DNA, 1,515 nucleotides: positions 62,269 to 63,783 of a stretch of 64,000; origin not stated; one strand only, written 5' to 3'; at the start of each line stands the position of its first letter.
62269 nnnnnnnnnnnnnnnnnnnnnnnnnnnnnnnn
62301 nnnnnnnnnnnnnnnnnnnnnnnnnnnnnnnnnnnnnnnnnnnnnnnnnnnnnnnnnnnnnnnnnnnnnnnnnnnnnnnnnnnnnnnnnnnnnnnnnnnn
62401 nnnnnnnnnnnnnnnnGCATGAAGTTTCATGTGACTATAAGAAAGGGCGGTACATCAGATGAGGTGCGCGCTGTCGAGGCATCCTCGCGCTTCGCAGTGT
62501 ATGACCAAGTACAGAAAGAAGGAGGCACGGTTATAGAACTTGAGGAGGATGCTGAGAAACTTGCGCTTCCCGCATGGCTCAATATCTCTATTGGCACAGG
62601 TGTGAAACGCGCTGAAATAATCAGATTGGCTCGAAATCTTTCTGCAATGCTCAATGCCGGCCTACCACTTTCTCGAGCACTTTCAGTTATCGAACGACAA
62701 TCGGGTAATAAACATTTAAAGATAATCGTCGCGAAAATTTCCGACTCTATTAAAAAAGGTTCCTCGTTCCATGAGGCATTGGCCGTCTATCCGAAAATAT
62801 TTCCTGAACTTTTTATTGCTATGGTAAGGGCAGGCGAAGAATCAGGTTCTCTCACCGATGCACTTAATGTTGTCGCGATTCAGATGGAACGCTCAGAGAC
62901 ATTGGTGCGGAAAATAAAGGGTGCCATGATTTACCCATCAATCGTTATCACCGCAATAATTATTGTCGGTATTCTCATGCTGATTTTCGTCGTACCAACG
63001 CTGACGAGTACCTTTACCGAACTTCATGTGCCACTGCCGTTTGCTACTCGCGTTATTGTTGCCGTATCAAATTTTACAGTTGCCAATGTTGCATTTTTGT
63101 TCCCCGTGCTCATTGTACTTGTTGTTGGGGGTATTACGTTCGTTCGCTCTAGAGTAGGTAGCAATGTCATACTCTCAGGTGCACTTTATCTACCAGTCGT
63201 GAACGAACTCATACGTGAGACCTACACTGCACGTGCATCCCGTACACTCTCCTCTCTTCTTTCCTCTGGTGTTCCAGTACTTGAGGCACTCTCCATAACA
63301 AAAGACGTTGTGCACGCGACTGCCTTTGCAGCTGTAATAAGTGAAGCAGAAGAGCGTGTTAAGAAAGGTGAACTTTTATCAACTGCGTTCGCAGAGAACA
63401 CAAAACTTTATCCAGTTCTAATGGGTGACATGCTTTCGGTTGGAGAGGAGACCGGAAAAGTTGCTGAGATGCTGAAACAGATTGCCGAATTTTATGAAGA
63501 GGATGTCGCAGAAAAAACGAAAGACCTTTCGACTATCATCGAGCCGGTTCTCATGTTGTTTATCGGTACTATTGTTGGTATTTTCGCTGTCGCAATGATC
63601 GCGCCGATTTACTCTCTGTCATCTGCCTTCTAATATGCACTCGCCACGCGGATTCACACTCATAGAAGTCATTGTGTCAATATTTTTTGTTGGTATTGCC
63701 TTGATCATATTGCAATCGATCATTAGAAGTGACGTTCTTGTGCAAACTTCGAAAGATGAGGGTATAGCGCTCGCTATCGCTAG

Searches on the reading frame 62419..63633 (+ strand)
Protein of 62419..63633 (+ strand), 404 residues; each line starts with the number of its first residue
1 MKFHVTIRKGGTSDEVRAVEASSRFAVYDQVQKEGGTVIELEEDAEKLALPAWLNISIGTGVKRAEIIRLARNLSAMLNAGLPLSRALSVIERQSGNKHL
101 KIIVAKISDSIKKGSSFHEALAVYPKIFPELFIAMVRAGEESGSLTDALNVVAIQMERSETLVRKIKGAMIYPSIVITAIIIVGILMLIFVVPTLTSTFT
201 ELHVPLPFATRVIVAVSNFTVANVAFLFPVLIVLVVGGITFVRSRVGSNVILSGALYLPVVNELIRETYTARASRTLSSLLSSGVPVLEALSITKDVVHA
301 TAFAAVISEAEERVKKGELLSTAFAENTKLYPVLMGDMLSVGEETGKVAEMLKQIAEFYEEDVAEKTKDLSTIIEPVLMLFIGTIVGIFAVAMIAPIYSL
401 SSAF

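Call 52: search_protein_families(library=pfam, proteins=[window:62419-63633:+])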
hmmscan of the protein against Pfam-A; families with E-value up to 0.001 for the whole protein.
window:62419-63633:+ (404 aa): 1 family
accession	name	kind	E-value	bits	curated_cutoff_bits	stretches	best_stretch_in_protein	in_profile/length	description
PF00482.28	T2SSF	-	5.5e-57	191.6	25.2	2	71-193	2-125/125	Type II secretion system (T2SS), protein F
